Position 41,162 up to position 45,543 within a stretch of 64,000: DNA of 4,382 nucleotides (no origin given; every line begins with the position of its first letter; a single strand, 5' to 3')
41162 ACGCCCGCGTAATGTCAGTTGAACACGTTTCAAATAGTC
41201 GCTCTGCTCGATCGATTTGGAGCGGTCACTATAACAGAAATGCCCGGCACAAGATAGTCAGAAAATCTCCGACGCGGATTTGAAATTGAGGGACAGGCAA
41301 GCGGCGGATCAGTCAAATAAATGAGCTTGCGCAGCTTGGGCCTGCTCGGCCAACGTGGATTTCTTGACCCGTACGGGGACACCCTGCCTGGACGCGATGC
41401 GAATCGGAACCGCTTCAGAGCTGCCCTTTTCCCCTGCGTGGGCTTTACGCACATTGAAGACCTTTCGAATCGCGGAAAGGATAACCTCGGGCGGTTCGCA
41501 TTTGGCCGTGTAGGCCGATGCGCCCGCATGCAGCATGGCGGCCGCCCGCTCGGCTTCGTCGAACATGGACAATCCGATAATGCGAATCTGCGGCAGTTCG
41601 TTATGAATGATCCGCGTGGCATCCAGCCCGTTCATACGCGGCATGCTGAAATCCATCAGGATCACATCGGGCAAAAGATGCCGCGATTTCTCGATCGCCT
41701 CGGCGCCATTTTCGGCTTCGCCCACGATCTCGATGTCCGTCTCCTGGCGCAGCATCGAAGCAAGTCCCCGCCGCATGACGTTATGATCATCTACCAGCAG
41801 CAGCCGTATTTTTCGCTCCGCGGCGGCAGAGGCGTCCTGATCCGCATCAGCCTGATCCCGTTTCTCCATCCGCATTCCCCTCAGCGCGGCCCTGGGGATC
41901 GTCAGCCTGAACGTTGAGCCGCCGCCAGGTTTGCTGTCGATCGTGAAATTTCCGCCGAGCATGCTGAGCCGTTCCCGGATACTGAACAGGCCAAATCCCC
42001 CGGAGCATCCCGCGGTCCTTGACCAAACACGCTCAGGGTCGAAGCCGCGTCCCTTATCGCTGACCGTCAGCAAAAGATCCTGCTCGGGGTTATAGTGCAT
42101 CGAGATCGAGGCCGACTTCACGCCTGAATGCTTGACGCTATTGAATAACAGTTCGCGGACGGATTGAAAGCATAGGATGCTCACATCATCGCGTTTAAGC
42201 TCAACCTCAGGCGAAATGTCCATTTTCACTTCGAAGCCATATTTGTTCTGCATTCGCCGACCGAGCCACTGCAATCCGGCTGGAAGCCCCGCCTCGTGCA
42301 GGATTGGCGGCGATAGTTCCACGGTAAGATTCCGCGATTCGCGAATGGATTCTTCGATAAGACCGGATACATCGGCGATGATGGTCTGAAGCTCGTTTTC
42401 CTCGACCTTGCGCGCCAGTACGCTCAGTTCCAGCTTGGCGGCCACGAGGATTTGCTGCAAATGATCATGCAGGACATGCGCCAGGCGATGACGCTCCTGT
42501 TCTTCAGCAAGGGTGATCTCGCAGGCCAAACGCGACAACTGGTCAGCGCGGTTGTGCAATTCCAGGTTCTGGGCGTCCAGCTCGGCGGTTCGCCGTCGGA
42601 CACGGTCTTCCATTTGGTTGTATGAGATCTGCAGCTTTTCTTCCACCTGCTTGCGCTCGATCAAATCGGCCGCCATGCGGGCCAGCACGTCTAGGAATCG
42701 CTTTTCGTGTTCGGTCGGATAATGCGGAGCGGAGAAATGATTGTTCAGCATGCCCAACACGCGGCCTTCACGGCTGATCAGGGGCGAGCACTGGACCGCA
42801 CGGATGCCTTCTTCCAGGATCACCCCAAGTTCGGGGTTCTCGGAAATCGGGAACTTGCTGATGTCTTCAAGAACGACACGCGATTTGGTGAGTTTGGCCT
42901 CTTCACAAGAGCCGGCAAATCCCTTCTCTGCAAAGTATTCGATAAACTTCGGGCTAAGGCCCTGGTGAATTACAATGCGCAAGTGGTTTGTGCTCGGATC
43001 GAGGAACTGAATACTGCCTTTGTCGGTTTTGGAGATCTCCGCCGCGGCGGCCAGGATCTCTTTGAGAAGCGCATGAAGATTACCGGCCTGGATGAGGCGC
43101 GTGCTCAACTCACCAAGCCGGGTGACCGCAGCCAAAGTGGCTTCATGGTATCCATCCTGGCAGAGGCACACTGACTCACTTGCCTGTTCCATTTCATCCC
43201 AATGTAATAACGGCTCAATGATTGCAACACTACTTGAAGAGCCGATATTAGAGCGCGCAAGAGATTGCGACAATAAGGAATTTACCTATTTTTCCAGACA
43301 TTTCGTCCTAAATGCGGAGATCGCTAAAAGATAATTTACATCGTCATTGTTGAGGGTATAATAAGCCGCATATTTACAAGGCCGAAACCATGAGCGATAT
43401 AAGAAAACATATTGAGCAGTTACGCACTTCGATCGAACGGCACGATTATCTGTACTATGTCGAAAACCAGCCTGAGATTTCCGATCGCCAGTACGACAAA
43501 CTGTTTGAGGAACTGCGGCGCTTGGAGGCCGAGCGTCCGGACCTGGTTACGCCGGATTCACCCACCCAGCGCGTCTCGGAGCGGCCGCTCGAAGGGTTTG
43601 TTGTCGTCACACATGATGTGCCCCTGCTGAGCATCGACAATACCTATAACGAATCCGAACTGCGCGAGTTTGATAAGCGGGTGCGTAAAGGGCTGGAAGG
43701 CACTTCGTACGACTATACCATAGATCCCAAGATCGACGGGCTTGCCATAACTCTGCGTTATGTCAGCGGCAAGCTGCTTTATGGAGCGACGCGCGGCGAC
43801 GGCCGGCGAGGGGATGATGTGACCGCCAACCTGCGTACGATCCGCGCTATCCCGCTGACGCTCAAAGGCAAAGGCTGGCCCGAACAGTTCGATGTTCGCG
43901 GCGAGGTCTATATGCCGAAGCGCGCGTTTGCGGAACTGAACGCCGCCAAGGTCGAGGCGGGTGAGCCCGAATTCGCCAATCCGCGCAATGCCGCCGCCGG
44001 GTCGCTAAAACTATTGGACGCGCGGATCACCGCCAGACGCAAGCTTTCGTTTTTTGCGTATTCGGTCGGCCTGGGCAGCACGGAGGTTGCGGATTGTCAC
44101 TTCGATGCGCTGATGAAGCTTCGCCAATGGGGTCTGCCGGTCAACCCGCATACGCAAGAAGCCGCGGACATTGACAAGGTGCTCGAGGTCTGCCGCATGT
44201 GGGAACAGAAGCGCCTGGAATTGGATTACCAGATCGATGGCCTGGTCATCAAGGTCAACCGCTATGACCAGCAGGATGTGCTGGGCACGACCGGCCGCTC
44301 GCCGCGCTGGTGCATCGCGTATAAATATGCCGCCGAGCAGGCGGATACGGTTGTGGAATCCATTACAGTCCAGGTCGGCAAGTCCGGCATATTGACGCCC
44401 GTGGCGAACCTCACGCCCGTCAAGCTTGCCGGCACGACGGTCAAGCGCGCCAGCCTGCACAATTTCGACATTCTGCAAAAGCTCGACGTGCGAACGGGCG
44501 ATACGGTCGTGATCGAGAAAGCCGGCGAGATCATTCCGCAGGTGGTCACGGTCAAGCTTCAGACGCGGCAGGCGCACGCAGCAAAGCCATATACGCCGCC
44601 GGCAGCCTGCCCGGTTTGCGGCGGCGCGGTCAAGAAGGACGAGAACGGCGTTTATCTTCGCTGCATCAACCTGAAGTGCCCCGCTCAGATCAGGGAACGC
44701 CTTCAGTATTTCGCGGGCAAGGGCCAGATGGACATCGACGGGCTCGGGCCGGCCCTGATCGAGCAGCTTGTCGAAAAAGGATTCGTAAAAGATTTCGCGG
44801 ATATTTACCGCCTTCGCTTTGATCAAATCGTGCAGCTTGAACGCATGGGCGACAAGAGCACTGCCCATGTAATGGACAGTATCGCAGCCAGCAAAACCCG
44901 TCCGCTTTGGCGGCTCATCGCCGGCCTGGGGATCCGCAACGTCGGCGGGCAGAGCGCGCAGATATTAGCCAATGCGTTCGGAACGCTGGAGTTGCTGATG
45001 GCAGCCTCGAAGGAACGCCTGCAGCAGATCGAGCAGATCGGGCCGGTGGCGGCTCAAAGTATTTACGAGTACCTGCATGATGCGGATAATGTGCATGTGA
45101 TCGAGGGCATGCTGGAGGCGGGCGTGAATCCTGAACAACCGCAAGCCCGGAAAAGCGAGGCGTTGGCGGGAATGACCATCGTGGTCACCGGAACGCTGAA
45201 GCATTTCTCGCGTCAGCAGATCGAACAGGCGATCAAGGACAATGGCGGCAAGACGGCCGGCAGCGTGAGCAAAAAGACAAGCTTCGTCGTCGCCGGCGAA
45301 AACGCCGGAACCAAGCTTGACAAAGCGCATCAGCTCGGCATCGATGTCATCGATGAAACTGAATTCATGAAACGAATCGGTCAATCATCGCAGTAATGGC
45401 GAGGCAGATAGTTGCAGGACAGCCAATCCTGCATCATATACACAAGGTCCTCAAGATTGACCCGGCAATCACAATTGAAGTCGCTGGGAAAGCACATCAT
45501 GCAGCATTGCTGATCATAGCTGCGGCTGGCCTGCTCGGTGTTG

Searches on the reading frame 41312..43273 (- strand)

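Call 20: search_protein_families(library=pfam, proteins=[window:41312-43273:-], max_evalue=0.001)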
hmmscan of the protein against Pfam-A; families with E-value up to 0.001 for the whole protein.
window:41312-43273:- (654 aa): 6 families
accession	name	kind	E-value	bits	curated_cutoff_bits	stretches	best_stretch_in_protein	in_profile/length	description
PF00072.30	Response_reg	-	3e-24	85.8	30.2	1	492-603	2-111/111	Response regulator receiver domain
PF02518.31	HATPase_c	-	1.4e-14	54.9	26.4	1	368-461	6-109/111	Histidine kinase-, DNA gyrase B-, and HSP90-like ATPase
PF13185.12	GAF_2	-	3.2e-11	44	28.6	1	65-206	3-136/136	GAF domain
PF01590.32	GAF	-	2.6e-10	41.4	22.4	1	65-202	1-130/133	GAF domain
PF07730.19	HisKA_3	-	1.7e-08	35.3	24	1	260-323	1-66/68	Histidine kinase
PF13492.12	GAF_3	-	0.00026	21.8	27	0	67-207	3-129/129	GAF domain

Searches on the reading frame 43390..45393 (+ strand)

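Call 20: search_protein_families(library=pfam, proteins=[window:43390-45393:+], max_evalue=0.001)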
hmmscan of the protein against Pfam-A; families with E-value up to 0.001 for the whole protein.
window:43390-45393:+ (668 aa): 9 families
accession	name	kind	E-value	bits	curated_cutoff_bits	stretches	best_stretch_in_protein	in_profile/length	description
PF01653.23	DNA_ligase_aden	-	1.2e-89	300.6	27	1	70-316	4-253/253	NAD-dependent DNA ligase adenylation domain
PF03120.22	DNA_ligase_OB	-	4.8e-31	106.9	32.9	1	320-395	2-77/79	NAD-dependent DNA ligase OB-fold domain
PF12826.13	HHH_2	-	1.1e-19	70.7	27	1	508-571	1-64/64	Helix-hairpin-helix motif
PF00533.33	BRCT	-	2.1e-14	53.9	21.3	1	589-661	3-76/78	BRCA1 C Terminus (BRCT) domain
PF14520.12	HHH_5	-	2.7e-11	44.2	27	1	514-564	6-57/57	Helix-hairpin-helix domain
PF22745.1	Nlig-Ia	-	3.1e-09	37.8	27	1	6-54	4-52/92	DNA ligase-like, N-terminal NAD+-binding domain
PF03119.21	DNA_ligase_ZBD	-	9.4e-09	35.4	25.8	1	407-432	2-27/27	NAD-dependent DNA ligase C4 zinc finger domain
PF12738.14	PTCB-BRCT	-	5.2e-07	30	22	1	595-654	1-59/63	twin BRCT domain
PF16589.12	BRCT_2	-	0.00019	22.1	27.3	1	592-655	3-66/86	BRCT domain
